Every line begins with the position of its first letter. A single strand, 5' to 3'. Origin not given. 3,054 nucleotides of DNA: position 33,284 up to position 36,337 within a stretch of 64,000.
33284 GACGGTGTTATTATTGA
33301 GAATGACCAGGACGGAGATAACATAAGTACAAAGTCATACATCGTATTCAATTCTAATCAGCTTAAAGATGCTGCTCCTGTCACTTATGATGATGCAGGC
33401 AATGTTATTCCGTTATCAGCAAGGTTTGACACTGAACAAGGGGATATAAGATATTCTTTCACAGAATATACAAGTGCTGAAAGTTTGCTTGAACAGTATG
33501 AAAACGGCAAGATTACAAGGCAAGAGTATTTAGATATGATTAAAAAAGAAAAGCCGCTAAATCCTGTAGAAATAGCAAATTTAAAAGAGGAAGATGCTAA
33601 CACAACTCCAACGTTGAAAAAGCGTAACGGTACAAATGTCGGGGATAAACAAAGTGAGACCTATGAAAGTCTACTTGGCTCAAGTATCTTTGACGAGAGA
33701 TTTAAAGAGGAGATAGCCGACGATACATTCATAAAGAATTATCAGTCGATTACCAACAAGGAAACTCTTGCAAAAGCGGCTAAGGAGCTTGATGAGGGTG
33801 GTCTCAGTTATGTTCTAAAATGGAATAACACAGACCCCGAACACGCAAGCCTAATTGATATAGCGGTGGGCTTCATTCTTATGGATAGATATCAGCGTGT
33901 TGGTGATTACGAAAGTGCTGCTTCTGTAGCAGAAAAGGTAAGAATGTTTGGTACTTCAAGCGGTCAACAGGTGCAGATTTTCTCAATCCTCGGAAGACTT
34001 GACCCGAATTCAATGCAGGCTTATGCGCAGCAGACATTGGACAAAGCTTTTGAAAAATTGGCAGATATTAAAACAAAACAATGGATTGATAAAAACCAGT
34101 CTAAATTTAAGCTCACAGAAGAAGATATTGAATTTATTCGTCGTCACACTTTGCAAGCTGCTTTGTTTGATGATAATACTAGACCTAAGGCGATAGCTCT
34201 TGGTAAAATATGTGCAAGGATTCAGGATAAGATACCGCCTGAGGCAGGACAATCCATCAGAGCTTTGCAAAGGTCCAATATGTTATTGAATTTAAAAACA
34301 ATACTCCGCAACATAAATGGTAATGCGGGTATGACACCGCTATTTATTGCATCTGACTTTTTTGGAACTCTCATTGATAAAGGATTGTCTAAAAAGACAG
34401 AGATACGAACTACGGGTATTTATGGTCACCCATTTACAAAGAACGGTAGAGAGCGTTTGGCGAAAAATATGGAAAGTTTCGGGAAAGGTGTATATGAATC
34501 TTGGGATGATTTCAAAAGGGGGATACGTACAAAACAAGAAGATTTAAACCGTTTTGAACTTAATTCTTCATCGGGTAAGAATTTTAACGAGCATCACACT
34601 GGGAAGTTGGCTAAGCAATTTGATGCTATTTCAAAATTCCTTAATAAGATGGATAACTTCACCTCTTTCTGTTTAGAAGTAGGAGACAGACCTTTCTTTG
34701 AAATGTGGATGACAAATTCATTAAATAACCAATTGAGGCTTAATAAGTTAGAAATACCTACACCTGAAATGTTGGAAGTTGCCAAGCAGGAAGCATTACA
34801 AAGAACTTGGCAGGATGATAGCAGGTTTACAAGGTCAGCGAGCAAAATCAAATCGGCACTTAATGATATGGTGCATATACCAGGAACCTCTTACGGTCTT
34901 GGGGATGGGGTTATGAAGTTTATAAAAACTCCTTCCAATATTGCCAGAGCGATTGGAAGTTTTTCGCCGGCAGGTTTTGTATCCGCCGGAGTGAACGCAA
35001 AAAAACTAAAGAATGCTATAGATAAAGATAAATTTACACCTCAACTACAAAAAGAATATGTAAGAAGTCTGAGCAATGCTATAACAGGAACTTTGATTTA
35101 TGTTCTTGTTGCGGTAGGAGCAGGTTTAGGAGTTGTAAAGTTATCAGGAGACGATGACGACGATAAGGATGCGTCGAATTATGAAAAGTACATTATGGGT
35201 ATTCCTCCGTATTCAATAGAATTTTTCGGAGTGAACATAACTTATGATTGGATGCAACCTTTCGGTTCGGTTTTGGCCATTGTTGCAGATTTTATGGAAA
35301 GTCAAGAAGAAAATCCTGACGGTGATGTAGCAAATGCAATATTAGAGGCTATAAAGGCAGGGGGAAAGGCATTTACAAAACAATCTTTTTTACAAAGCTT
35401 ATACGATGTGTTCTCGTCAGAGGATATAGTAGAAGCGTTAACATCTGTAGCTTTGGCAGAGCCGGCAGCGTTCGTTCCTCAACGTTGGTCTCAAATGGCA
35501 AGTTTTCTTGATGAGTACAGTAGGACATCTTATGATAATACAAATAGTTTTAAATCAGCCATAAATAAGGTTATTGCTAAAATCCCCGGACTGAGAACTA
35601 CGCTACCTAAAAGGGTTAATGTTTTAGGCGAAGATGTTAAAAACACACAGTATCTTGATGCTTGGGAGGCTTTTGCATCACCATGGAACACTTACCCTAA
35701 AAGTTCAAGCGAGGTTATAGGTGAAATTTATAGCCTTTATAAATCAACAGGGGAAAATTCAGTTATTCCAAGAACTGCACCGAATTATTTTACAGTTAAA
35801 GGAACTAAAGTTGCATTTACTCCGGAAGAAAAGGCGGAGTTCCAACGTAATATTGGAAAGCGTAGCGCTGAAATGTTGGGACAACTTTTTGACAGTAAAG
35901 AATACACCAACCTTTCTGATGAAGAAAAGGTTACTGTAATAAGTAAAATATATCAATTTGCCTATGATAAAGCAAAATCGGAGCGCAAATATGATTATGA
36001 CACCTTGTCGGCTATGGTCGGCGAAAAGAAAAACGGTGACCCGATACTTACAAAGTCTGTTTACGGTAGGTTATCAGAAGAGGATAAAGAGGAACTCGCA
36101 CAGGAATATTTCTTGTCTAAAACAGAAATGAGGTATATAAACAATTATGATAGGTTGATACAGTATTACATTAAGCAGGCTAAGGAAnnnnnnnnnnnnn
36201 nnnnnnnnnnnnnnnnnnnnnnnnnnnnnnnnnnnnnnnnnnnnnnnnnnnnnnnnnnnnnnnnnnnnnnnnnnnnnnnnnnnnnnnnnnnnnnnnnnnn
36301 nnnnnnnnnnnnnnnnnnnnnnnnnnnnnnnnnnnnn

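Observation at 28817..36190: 2457-aa polyvalent-type giant virion protein with two zincin motifs and an ART-like domain as the last late gene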

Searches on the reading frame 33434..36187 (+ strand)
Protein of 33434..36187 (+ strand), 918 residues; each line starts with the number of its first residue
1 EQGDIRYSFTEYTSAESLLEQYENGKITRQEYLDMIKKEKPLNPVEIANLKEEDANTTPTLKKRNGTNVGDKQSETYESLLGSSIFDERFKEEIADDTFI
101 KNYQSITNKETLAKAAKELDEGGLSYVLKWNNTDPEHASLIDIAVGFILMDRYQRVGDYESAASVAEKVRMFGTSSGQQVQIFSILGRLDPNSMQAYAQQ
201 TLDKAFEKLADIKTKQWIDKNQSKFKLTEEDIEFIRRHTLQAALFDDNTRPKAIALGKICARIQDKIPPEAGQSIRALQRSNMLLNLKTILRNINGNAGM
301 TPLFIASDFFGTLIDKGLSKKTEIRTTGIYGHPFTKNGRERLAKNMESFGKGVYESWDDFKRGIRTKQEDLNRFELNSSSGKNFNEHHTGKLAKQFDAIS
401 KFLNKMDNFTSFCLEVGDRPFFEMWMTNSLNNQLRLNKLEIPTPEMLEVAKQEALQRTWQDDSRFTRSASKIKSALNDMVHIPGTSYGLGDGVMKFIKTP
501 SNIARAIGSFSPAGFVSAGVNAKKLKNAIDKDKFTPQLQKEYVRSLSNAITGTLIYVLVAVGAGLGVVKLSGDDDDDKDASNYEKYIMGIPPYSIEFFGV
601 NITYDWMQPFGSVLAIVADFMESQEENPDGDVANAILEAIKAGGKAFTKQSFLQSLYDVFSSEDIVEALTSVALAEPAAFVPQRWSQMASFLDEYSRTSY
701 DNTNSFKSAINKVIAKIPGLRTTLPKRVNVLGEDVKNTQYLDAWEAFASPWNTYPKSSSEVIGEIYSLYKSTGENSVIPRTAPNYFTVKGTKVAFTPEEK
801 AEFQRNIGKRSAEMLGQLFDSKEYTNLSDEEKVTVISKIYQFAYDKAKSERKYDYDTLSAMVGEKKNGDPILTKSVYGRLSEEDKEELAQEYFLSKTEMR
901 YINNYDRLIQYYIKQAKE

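Call 27: find_related_loci(query=A1, collection=viral_contigs, flank=10000)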
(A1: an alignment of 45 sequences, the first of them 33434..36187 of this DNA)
Query A1 (918 aa) in viral_contigs; peptide patterns used: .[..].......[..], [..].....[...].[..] (x = any residue, [..] = any of these).
594 stretches matched a pattern (row limit reached: there are more); 457 encode a relative of the query (tblastn E <= 1e-3); the best 80 are kept; 80 distinct loci.
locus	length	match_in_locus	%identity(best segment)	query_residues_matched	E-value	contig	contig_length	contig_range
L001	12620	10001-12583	40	35-902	0e+0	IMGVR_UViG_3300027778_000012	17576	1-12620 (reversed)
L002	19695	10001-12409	41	43-862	0e+0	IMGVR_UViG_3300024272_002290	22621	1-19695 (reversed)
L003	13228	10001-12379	41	38-859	0e+0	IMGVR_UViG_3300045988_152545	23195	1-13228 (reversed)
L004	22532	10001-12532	38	42-871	3e-174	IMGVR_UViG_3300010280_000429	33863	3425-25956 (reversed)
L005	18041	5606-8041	37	29-849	2e-172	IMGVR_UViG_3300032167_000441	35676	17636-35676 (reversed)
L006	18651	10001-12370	38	34-850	4e-169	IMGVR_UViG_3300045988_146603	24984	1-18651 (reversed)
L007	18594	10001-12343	38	43-848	1e-168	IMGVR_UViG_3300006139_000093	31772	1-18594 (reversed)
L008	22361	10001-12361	39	39-858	2e-168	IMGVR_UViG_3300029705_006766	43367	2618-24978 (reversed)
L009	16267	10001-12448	38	36-850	9e-168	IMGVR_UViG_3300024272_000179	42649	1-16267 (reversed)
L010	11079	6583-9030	38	36-850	8e-168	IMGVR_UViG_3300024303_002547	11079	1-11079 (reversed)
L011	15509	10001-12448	38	36-850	9e-168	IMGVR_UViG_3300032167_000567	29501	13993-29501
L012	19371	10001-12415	38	29-860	2e-167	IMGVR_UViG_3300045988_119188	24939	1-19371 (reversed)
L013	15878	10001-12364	38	36-848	5e-167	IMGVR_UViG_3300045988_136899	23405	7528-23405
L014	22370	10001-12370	38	34-848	8e-167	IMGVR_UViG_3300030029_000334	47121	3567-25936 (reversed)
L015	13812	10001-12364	38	36-848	5e-167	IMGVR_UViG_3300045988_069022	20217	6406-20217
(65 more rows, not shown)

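Call 32: predict_structure(alignment_id=A1)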
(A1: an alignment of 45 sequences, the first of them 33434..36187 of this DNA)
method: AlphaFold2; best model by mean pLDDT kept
length: 918 residues; sequences in the alignment: 45
mean_pLDDT: 79.1   pTM: 0.70
mean pLDDT of the five models: 79.1, 78.1, 74.7, 73.8, 70.9
residues with pLDDT >= 90: 176; 70-90: 594; 50-70: 56; < 50: 92
segments of 3 or more residues with pLDDT < 50: 1-12, 39-42, 52-106, 177-182, 368-380
pLDDT, mean of each block of 10 residues (from residue 1): 37 66 82 64 51 42 28 33 41 42 51 74 79 75 80 77 81 54 65 85 83 82 88 86 75 84 82 86 83 82 89 91 83 73 85 87 67 41 78 87 85 84 88 84 72 82 80 85 81 80 83 87 89 83 92 88 85 85 90 86 81 85 79 77 75 69 70 79 90 92 86 92 92 91 88 80 87 87 88 89 93 91 90 94 93 90 89 91 92 92 92 92
secondary structure, 60 per line:
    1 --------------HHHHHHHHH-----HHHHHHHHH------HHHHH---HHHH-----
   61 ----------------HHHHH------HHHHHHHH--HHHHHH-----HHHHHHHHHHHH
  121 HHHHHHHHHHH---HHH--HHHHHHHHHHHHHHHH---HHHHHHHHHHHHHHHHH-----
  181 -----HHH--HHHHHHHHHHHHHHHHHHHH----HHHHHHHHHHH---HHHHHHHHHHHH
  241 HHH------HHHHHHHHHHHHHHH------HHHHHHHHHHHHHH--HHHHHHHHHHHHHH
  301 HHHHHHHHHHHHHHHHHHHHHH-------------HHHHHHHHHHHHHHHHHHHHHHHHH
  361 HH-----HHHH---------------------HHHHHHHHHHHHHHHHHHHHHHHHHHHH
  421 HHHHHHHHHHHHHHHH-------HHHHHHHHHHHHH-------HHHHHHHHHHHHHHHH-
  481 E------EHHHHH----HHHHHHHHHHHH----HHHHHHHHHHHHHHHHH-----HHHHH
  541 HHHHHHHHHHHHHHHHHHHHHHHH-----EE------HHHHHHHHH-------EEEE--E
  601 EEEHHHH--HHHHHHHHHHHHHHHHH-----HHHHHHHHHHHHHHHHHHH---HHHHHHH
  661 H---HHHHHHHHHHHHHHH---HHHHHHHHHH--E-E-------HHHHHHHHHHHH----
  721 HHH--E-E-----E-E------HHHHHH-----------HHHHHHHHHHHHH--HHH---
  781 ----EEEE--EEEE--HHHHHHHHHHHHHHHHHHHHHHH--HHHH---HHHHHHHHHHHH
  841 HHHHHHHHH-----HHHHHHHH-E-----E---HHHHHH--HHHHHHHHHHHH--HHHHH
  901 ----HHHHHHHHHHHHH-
elements in order (helices of 4 or more, strands of 3 or more residues): H15-23 H29-37 H44-48 H52-55 H77-81 H88-95 H98-103 H109-131 H140-155 H159-175 H191-210 H215-225 H229-243 H250-264 H271-284 H287-322 H336-362 H368-371 H393-436 H444-456 H464-479 H489-493 H498-509 H514-530 H536-564 H578-586 E594-597 E600-603 H604-607 H610-626 H632-650 H654-661 H665-679 H683-692 H705-716 H743-748 H760-772 E785-788 E791-794 H797-819 H822-825 H829-849 H855-862 H874-879 H882-893 H896-900 H905-917

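Call 34: fold_search(model_id=the predicted structure, library=pdb)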
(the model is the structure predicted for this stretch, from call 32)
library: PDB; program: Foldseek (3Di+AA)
matches with E <= 10: 125; with E <= 0.001: 0
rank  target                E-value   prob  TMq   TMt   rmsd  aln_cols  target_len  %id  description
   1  6afu_A                2.2e-01  0.16  0.13  0.15  21.3       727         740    9  Proton pyrophosphatase-L555M mutant (released 2019-04-10)
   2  6afv_A                6.6e-01  0.12  0.14  0.16  20.9       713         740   10  Proton pyrophosphatase-L555K mutant (released 2019-04-10)
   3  7vsi_A                8.4e-01  0.06  0.09  0.11  17.7       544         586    9  Structure of human SGLT2-MAP17 complex bound with empagliflozin (released 2021-12-15)
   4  6afs_B                9.5e-01  0.08  0.12  0.14  23.4       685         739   10  Proton pyrophosphatase - two phosphates-bound (released 2019-04-10)
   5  3gi8_C                1.0e+00  0.07  0.08  0.12  23.7       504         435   10  Crystal Structure of ApcT K158A Transporter Bound to 7F11 Monoclonal Fab Fragment (released 2009-08-18)
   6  6epc_N                1.0e+00  0.06  0.10  0.09  25.6       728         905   11  Ground state 26S proteasome (GS2) (released 2018-02-07)
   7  6aft_A                1.1e+00  0.09  0.13  0.15  19.9       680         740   10  Proton pyrophosphatase - E301Q (released 2019-04-10)
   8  8b23_B                1.1e+00  0.05  0.09  0.11  24.3       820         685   10  Time-resolved structure of K+-dependent Na+-PPase from Thermotoga maritima 600-seconds post reaction initiation with N (released 2024-01-17)
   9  7sx4_A                1.1e+00  0.03  0.08  0.06  37.9      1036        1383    9  Human NALCN-FAM155A-UNC79-UNC80 channelosome with CaM bound, conformation 2/2 (released 2021-12-29)
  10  6afw_A                1.2e+00  0.08  0.13  0.14  21.2       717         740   10  Proton pyrophosphatase-T228D mutant (released 2019-04-10)
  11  6afx_A                1.4e+00  0.08  0.13  0.15  22.9       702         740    9  Proton pyrophosphatase - E225A (released 2019-04-10)
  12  9f0l                  1.5e+00  0.03  0.08  0.09  35.5       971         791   11  Scalable protein design using hallucination in a relaxed sequence space (released 2024-10-16)
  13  9h76_A                1.5e+00  0.07  0.08  0.14  22.8       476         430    8  Bacterial LAT transporter BASC in complex with L-Ala and NB53 (released 2025-01-01)
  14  8zxm_A                1.5e+00  0.04  0.07  0.11  26.1       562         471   13  Cryo-EM structure of human GLUT9 bound to urate (released 2025-04-16)
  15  9ync_A                1.7e+00  0.04  0.10  0.04  37.8      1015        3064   10  Motor domains of phi-like human dynein-1 bound to dynactin-p150glued and LIS1 (released 2026-01-28)
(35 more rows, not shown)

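Call 36: fold_search(model_id=the predicted structure, library=viral)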
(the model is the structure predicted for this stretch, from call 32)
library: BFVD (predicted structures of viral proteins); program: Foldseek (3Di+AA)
matches with E <= 10: 255; with E <= 0.001: 47
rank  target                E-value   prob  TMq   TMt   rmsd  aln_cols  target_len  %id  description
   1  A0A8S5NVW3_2          7.5e-52  1.00  0.67  0.54  16.4       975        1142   34  Phage MuF C-terminal domain-containing protein [Myoviridae sp. cthRr4]
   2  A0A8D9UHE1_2          1.3e-27  1.00  0.60  0.47  14.0       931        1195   20  PolyVal ADP-ribosyltransferase [Myoviridae sp. ctjz83]
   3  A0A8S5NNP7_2          2.6e-27  1.00  0.61  0.49  14.9       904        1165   21  EF-hand domain-containing protein [Myoviridae sp. ctagO6]
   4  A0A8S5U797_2          4.3e-26  1.00  0.60  0.51  19.2       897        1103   20  Large polyvalent protein-associated domain 3 (Fragment) [Podoviridae sp. ctngc57]
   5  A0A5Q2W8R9            4.8e-26  1.00  0.64  0.59   5.9       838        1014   21  (no name in the UniProt tables at hand)
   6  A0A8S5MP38            3.1e-25  1.00  0.60  0.43  11.7       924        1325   20  EF-hand domain-containing protein [Podoviridae sp. ctoqT5]
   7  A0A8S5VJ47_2          5.5e-25  1.00  0.57  0.52  13.9       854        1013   19  Uncharacterized protein [Ackermannviridae sp.]
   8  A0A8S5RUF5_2          9.7e-22  1.00  0.53  0.39  20.6       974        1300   15  Uncharacterized protein [Ackermannviridae sp.]
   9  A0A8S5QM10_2          1.6e-21  1.00  0.51  0.48  16.9      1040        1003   16  Uncharacterized protein [Ackermannviridae sp. ctQad106]
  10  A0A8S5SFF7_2          1.6e-21  1.00  0.52  0.44  12.7      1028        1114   17  Nuclease [Myoviridae sp. ctuev19]
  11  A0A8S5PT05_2          4.6e-21  1.00  0.54  0.54  13.2       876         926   19  Uncharacterized protein [Myoviridae sp. ctzS633]
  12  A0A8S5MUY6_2          3.2e-20  1.00  0.52  0.50   8.6       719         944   19  Nuclease [Myoviridae sp. ctxZR60]
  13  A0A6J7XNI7            3.1e-15  1.00  0.46  0.43  23.8       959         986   16  Large polyvalent protein associated domain-containing protein [uncultured Caudovirales phage]
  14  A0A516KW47            7.7e-15  1.00  0.48  0.38  26.4      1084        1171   14  (no name in the UniProt tables at hand)
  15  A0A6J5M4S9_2          4.1e-14  1.00  0.47  0.43  23.8      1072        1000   13  ART-PolyVal-like domain-containing protein [uncultured Caudovirales phage]
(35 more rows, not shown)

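Call 39: find_related_loci(query=A1, collection=genome_contigs, flank=10000)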
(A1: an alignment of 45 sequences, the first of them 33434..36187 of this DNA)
Query A1 (918 aa) in genome_contigs; peptide patterns used: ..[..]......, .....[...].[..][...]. (x = any residue, [..] = any of these).
216 stretches matched a pattern; 92 encode a relative of the query (tblastn E <= 1e-3); the best 80 are kept; 80 distinct loci.
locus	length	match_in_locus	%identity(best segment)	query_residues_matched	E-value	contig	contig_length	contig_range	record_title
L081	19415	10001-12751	63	1-918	0e+0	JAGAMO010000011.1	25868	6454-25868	MAG: Clostridia bacterium isolate RGIG8579 Water_deer_Cecum-3__c136357, whole genome shotgun sequence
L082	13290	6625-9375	63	1-918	0e+0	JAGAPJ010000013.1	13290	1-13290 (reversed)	MAG: Clostridia bacterium isolate RGIG8652 Water_deer_Cecum.Co__c105638, whole genome shotgun sequence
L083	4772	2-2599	63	48-918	0e+0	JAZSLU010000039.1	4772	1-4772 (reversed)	MAG: Acutalibacteraceae bacterium isolate T1900044557_TS20190023.MAGScoT_cleanbin_000009 SGB_314_k141_2383515, whole gen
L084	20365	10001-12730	64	7-918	0e+0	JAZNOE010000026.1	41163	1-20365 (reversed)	MAG: Acutalibacteraceae bacterium isolate T1900044652_TS20190118.MAGScoT_cleanbin_000100 SGB_1444_k141_1392396, whole ge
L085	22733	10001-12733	83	7-917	0e+0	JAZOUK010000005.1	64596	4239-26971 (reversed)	MAG: Acutalibacteraceae bacterium isolate T1900045533_YK20190227.MAGScoT_cleanbin_000011 SGB_7746_k141_2141890, whole ge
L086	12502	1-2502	58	73-916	0e+0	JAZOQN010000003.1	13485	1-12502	MAG: Acutalibacteraceae bacterium isolate T1900045567_YK20190261.MAGScoT_cleanbin_000031 SGB_7948_k141_650448, whole gen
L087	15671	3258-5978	53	2-918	0e+0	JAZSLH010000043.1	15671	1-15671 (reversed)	MAG: Acutalibacteraceae bacterium isolate T1900044558_TS20190024.MAGScoT_cleanbin_000029 SGB_335_k141_3210387, whole gen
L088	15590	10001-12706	54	43-918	0e+0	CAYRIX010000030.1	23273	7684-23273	MAG TPA_asm: uncultured Eubacteriales bacterium isolate SRP315200_co1_143 genome assembly, contig: NODE_3702_length_2327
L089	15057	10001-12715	53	37-917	0e+0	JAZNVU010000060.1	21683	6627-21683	MAG: Acutalibacteraceae bacterium isolate T1900044788_TS20190254.MAGScoT_cleanbin_000011 SGB_2624_k141_152553, whole gen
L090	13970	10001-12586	49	16-895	0e+0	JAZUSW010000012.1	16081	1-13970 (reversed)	MAG: Acutalibacteraceae bacterium isolate T1900044841_TS20190307.MAGScoT_cleanbin_000101 SGB_2947_k141_785084, whole gen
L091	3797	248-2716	44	11-850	0e+0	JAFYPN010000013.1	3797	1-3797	MAG: Clostridia bacterium isolate RGIG7304 Water_buffalos_Cecum-4__c79495, whole genome shotgun sequence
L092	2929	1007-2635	59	7-555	0e+0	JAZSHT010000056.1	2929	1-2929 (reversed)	MAG: Eubacteriales bacterium isolate T1900044574_TS20190040.MAGScoT_cleanbin_000048 SGB_476_k141_1838716, whole genome s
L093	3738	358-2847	42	4-850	0e+0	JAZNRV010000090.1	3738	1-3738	MAG: Acutalibacteraceae bacterium isolate T1900044813_TS20190279.MAGScoT_cleanbin_000004 SGB_2801_k141_312815, whole gen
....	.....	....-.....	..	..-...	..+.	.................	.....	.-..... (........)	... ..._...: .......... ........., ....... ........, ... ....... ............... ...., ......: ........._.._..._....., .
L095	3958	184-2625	42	43-849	0e+0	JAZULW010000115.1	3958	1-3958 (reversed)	MAG: Acutalibacteraceae bacterium isolate T1900044904_TS20190370.MAGScoT_cleanbin_000004 SGB_3301_k141_3102154, whole ge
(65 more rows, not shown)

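Call 54: search_solved_structures(query=A3, max_evalue=10)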
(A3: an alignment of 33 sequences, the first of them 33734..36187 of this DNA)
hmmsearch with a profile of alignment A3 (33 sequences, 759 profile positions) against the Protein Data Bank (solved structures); distinct sequences matched with E-value up to 10: 14.
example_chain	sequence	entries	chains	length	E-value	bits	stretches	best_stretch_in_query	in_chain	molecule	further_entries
6een_B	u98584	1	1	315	0.00024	22.8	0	23-73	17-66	Designer Pentatricopeptide Protein dPPR10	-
6een_A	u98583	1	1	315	0.00049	21.8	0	23-73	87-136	Designer Pentatricopeptide Protein dPPR10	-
4ozs_A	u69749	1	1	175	0.0071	17.9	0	23-73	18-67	Alpha solenoid protein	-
4nad_B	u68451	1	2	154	0.015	16.9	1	58-174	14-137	Regulation of nuclear pre-mRNA domain-containing protein 1B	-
5umb_A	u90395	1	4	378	0.16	13.4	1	178-279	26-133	Chaperone DnaK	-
8d1p_A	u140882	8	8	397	0.17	13.4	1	178-279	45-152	Chaperone DnaK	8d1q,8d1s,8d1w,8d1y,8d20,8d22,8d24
4fla_A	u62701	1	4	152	0.21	13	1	57-152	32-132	Regulation of nuclear pre-mRNA domain-containing protein 1B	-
8gad_A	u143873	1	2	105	1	10.8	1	41-84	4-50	PD-L1 binder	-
6xss_A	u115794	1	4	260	1.3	10.4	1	13-153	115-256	C4_nat_HFuse-7900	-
5cwh_A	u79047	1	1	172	1.4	10.3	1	22-153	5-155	Designed helical repeat protein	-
3rjv_A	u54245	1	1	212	3.2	9.1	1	15-110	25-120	Putative Sel1 repeat protein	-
5cwp_A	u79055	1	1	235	3.3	9.1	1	13-154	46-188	Designed helical repeat protein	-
4y6w_A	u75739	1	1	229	3.9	8.9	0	30-73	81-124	NaB(AB)3ACb - light chain TPR-like repeats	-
4y6c_A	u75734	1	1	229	6.6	8.1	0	15-76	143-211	ANSERINA PUTATIVE KINESIN LIGHT chain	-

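Call 72: search_protein_representatives(alignment_id=A3)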
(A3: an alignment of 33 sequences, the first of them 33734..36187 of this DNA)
Query: 33 sequences, 759 profile positions. Proteins with E-value up to 0.001 (for the whole library): 24371; up to 1e-10: 20307; up to 1e-30: 11455. The best 150 are listed.
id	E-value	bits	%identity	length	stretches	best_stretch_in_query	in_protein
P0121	1.1e-262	890.3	-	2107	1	2-752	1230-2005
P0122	5.6e-260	881.3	-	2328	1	2-755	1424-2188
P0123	2.8e-259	879.0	-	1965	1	2-755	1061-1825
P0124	2.8e-259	879.0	-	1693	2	2-755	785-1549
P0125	1.3e-258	876.8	-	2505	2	2-747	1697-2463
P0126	1.6e-257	873.2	-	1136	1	2-754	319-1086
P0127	4.2e-257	871.8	-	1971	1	2-753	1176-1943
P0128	1.1e-256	870.4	-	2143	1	2-755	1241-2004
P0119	1.9e-256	869.7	-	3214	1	2-756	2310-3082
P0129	4.7e-256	868.3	-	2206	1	2-755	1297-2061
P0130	8.3e-256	867.5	-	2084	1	2-755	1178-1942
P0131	3.8e-255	865.3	-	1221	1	2-755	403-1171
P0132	2.3e-254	862.8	-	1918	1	2-755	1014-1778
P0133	3.0e-254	862.4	-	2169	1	2-756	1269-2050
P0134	7.6e-254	861.0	-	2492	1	2-747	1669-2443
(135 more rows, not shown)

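Call 114: search_protein_families(library=phrogs, alignment_id=A3, max_evalue=0.01)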
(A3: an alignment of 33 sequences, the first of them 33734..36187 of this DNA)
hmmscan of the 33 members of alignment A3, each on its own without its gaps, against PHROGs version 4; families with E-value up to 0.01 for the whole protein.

A. member 1, window:33734-36187:+ (818 aa): 1 family
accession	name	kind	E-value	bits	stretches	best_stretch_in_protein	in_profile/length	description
phrog_6651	-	head and packaging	8.7e-06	24.9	1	396-661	961-1235/1375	internal virion protein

B. families by the number of members that match (of 33 scanned): 3 families
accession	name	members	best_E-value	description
phrog_6651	-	19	2.8e-15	internal virion protein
phrog_8758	-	1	0.0012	-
phrog_1110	-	1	0.0054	endolysin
